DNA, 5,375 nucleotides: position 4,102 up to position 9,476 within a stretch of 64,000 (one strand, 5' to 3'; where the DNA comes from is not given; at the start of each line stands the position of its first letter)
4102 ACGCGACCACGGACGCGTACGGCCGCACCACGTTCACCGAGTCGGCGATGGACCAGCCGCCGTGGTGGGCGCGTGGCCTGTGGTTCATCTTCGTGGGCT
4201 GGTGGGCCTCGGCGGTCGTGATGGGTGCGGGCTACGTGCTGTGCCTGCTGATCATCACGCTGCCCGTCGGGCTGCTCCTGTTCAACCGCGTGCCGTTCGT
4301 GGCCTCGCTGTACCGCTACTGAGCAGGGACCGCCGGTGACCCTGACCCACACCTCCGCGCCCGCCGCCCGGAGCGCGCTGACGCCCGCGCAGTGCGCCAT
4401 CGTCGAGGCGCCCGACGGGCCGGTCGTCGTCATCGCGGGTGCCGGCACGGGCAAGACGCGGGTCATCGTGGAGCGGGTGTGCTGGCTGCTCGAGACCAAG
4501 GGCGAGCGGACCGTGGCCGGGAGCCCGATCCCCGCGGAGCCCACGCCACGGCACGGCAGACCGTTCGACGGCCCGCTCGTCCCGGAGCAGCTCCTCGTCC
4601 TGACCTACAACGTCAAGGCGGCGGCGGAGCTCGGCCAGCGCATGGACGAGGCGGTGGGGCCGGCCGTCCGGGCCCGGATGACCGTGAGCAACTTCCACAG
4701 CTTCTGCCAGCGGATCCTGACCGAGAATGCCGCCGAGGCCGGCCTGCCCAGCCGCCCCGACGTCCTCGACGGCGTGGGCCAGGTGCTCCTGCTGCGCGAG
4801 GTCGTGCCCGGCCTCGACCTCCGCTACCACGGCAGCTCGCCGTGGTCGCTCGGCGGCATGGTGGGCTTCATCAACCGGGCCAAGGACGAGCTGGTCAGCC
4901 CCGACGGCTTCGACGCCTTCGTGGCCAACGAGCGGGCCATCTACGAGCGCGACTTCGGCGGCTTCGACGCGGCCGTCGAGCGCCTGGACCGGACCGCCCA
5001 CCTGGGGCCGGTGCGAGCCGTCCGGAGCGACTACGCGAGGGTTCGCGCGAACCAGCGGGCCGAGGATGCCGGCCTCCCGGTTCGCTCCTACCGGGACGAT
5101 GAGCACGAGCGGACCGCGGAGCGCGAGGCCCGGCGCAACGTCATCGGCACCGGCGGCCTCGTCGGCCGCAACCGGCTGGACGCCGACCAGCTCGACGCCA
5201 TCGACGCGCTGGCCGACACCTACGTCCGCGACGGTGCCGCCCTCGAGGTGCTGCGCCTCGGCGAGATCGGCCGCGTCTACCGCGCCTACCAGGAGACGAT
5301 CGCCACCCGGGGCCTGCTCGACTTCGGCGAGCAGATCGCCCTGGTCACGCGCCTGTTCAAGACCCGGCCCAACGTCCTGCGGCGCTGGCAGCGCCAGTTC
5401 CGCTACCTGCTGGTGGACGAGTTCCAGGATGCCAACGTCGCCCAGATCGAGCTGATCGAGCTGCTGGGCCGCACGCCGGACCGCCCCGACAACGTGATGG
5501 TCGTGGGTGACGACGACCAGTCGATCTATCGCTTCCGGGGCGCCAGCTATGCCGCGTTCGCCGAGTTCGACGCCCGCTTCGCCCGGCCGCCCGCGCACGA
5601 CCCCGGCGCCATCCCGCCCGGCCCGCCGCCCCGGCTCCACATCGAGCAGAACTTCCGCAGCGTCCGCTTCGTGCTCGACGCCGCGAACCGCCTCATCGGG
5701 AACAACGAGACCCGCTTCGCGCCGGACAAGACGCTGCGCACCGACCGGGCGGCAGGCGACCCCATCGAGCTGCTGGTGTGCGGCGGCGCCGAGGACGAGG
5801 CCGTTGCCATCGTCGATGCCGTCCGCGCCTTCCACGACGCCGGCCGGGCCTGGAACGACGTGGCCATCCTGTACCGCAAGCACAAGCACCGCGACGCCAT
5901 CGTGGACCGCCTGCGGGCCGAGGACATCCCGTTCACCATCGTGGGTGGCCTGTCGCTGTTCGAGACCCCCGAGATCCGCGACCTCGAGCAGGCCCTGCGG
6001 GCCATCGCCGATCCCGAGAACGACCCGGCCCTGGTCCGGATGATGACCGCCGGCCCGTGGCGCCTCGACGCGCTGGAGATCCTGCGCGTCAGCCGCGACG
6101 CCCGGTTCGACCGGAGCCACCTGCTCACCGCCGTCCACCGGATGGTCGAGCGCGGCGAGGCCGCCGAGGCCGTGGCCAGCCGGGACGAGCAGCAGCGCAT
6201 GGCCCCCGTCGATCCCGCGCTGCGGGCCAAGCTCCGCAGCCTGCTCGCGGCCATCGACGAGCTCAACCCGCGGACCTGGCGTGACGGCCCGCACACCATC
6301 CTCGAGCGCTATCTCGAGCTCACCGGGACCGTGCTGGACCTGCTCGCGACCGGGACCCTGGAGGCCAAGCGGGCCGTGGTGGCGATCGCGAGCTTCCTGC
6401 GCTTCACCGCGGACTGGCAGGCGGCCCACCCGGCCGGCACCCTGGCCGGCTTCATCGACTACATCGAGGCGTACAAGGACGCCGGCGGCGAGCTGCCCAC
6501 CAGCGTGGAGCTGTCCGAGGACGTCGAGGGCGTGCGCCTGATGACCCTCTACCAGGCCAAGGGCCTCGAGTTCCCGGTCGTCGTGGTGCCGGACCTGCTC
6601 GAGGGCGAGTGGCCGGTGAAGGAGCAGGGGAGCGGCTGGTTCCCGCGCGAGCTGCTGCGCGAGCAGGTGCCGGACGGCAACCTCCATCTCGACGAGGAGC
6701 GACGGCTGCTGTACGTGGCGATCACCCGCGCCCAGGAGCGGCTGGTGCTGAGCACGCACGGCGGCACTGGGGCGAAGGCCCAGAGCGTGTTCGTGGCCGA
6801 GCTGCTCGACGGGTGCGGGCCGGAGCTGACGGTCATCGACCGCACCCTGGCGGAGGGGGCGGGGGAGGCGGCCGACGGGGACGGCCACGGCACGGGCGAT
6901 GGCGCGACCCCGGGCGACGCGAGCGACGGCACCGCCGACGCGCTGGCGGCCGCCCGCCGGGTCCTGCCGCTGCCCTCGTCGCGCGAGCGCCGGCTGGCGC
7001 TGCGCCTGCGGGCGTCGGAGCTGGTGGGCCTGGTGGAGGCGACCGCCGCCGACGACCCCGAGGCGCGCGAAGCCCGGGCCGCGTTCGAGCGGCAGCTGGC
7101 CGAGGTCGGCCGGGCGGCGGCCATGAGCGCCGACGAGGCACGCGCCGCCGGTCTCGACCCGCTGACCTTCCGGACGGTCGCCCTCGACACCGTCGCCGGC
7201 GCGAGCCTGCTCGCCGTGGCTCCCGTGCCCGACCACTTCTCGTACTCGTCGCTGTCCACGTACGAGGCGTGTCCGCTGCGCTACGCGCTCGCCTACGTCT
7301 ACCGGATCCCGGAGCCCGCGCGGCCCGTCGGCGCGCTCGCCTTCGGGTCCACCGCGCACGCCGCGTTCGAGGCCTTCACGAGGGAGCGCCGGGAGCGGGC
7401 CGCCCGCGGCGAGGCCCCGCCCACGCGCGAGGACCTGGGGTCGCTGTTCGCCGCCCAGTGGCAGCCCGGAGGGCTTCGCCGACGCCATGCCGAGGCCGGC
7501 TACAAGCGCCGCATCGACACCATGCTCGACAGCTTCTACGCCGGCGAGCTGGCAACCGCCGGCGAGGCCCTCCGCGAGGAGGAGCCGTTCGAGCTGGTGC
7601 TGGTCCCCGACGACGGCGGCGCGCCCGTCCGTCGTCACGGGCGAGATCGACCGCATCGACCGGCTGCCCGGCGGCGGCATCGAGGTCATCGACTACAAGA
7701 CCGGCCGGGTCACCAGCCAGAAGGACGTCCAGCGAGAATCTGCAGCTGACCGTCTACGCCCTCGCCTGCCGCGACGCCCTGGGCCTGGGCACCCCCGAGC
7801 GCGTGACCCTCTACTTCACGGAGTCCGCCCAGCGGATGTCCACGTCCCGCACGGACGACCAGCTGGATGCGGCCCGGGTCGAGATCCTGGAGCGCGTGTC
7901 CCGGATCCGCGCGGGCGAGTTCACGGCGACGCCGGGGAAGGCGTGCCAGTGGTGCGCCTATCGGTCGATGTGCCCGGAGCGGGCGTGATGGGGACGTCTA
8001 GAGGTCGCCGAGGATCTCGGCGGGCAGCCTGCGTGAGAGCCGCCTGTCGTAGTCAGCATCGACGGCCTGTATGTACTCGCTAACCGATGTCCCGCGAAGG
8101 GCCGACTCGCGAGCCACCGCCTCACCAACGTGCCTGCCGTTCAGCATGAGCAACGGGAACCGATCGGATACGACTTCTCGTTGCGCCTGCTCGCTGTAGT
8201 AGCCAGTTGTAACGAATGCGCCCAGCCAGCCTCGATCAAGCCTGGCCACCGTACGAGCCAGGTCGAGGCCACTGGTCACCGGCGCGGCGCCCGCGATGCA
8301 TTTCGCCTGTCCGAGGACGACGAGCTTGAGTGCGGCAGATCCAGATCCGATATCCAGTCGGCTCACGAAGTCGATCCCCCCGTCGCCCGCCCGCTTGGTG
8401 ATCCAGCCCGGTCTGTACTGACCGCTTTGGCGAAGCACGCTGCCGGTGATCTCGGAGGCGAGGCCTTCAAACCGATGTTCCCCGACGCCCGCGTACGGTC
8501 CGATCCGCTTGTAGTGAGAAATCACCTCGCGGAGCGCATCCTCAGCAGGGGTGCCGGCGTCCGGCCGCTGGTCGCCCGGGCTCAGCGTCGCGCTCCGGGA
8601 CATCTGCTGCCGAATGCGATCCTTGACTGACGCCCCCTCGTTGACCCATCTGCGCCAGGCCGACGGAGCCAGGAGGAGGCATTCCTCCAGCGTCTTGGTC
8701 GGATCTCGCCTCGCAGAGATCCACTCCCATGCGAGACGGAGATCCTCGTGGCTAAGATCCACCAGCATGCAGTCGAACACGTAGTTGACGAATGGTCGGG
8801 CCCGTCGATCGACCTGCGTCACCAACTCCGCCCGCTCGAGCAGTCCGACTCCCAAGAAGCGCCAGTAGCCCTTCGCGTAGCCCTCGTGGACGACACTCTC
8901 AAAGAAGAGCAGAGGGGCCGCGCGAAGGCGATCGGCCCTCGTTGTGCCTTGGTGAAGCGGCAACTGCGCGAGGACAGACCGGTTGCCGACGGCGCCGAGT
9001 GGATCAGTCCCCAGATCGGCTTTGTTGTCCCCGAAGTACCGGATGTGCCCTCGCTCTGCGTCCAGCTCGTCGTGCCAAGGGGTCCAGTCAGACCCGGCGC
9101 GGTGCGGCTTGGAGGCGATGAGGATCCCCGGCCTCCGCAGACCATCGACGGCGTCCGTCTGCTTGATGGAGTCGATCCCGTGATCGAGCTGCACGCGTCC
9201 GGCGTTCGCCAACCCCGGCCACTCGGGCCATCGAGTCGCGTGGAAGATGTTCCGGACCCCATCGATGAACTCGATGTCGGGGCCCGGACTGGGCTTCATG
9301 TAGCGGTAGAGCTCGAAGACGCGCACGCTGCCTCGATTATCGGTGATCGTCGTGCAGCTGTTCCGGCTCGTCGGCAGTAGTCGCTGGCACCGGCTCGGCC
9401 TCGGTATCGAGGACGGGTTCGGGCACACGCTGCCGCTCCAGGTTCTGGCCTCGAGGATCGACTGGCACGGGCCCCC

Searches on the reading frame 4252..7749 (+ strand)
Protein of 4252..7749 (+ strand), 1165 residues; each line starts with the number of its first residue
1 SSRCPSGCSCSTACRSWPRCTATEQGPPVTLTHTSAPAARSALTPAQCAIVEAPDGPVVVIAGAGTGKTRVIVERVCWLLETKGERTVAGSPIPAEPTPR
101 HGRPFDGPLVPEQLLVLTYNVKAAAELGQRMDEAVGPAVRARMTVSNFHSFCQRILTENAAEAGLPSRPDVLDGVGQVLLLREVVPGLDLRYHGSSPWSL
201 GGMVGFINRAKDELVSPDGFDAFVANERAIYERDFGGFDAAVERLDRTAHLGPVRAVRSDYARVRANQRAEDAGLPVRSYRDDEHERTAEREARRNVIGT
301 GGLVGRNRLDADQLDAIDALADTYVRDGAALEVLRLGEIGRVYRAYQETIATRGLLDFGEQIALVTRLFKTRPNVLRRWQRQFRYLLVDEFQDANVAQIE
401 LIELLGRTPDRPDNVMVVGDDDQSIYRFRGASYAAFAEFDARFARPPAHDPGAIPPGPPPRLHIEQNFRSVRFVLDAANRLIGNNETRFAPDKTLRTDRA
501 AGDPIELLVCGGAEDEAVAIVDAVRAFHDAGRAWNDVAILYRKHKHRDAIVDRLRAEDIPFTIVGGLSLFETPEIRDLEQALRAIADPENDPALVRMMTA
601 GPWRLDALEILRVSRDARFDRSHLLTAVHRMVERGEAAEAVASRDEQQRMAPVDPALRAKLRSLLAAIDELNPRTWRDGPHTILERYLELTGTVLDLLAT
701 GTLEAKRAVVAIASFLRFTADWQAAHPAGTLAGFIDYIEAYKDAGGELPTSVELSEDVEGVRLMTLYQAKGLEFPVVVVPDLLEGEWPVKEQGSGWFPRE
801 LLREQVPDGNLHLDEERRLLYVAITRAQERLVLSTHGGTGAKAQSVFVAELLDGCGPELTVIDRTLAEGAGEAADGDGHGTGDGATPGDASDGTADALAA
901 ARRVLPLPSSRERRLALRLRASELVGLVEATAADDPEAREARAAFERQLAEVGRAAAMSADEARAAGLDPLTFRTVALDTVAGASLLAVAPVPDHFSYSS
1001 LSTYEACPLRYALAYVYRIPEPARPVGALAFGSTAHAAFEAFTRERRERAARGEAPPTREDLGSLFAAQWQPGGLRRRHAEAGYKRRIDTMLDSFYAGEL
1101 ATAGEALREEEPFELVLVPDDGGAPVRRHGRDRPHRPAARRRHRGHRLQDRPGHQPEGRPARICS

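Call 25: search_protein_families(library=pfam, proteins=[window:4252-7749:+], max_evalue=0.0001)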
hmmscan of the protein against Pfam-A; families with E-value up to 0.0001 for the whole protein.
window:4252-7749:+ (1165 aa): 5 families
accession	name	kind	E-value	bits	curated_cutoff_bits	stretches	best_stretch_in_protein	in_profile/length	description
PF00580.27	UvrD-helicase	-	2.4e-53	182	23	2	338-443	168-270/271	UvrD/REP helicase N-terminal domain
PF13361.12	UvrD_C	-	8.3e-42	144.3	25.6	2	463-599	2-136/350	UvrD-like helicase C-terminal domain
PF13245.12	AAA_19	-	3.5e-16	60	25.1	1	52-429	8-134/134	AAA domain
PF12705.13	PDDEXK_1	-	1.7e-13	51.5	22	1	995-1114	1-116/247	PD-(D/E)XK nuclease superfamily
PF13538.12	UvrD_C_2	-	8.7e-11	42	27.4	1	812-833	30-51/52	UvrD-like helicase C-terminal domain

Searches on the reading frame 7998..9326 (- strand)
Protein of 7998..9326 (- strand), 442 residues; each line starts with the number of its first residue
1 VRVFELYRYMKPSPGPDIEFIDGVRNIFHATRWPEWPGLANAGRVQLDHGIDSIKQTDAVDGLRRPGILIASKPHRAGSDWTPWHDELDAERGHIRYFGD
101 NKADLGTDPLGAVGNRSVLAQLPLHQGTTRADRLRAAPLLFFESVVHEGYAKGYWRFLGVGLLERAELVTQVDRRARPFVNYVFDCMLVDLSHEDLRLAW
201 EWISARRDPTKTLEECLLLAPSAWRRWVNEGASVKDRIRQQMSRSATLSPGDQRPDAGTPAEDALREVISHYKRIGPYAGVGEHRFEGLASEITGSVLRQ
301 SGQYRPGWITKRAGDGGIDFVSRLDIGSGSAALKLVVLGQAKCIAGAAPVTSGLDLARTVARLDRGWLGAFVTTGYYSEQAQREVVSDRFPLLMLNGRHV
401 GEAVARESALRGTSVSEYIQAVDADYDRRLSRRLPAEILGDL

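Call 25: search_protein_families(library=pfam, proteins=[window:7998-9326:-], max_evalue=0.0001)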
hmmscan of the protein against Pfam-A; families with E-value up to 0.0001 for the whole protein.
window:7998-9326:- (442 aa): 2 families
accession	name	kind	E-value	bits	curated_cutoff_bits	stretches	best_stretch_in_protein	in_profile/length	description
PF18062.7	RE_AspBHI_N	-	2.1e-17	63.8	27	1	78-231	38-184/185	Restriction endonuclease AspBHI N-terminal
PF04471.18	Mrr_cat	-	8e-05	23.2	21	0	294-395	13-106/115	Restriction endonuclease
